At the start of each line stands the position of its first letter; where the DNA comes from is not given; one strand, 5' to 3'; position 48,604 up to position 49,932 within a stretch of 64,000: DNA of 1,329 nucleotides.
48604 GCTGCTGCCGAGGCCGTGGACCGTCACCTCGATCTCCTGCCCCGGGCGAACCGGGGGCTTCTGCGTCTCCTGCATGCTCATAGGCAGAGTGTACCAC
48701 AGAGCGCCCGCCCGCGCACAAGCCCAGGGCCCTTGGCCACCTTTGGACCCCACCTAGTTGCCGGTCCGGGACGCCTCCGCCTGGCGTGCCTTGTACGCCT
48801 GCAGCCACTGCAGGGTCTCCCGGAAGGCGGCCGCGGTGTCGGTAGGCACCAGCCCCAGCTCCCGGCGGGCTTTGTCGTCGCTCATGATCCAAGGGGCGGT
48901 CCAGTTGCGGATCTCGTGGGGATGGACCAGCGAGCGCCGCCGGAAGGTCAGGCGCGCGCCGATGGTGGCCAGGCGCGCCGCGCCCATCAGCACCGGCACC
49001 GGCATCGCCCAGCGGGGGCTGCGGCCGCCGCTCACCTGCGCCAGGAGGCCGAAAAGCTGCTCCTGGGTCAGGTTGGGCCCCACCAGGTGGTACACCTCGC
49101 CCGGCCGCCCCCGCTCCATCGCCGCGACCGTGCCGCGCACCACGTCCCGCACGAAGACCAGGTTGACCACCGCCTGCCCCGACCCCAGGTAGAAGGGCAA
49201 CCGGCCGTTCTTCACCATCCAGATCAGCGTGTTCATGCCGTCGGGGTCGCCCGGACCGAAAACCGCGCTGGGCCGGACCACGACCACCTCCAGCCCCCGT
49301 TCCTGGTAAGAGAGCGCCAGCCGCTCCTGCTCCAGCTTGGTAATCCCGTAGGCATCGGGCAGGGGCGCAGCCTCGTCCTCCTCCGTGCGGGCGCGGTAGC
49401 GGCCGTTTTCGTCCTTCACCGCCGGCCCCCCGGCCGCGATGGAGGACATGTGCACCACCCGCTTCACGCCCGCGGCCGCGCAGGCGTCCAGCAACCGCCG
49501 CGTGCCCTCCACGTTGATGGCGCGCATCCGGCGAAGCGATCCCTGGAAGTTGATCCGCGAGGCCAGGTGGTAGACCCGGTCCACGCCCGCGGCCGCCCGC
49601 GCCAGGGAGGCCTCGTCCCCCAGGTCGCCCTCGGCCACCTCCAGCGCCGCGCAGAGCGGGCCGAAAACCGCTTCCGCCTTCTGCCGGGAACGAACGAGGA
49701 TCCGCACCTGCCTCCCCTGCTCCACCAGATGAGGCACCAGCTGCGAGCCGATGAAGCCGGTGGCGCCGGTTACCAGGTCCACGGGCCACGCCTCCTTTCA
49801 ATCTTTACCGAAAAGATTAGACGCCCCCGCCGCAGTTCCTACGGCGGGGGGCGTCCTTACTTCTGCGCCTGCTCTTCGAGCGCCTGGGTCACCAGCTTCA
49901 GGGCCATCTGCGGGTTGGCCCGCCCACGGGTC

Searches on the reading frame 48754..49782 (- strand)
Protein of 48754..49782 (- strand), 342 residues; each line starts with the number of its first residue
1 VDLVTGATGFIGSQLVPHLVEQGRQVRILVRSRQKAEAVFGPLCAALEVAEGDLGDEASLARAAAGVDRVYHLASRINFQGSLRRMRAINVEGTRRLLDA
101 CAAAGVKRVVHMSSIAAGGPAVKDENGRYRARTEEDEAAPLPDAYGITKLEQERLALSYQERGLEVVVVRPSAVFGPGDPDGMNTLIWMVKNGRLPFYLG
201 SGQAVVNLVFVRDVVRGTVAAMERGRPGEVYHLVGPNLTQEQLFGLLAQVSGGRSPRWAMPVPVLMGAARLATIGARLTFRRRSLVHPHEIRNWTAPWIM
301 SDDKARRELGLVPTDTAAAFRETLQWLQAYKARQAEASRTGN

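Call 69: search_protein_families(library=pfam, proteins=[window:48754-49782:-], max_evalue=0.00001)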
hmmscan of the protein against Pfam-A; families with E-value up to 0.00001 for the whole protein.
window:48754-49782:- (342 aa): 8 families
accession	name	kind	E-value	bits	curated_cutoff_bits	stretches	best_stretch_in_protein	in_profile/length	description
PF01370.27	Epimerase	-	6.5e-39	134.2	20.9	1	3-232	2-238/240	NAD dependent epimerase/dehydratase family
PF01073.25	3Beta_HSD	-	8.9e-30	104.1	22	1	3-222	1-229/280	3-beta hydroxysteroid dehydrogenase/isomerase family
PF07993.18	NAD_binding_4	-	3.1e-29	102.4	20.1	1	4-215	1-255/258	Male sterility protein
PF16363.11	GDP_Man_Dehyd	-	7.6e-22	78.6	27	1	3-235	1-250/332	GDP-mannose 4,6 dehydratase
PF13460.12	NAD_binding_10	-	1.7e-21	77.3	27.2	1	6-174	1-146/184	NAD(P)H-binding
PF05368.20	NmrA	-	6.6e-14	52.6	27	1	3-113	6-106/298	NmrA-like family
PF04321.23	RmlD_sub_bind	-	2.6e-11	43.6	27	1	3-235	4-214/287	RmlD substrate binding domain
PF02719.21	Polysacc_synt_2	-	1.6e-07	31.3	20.2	1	3-114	2-128/293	Polysaccharide biosynthesis protein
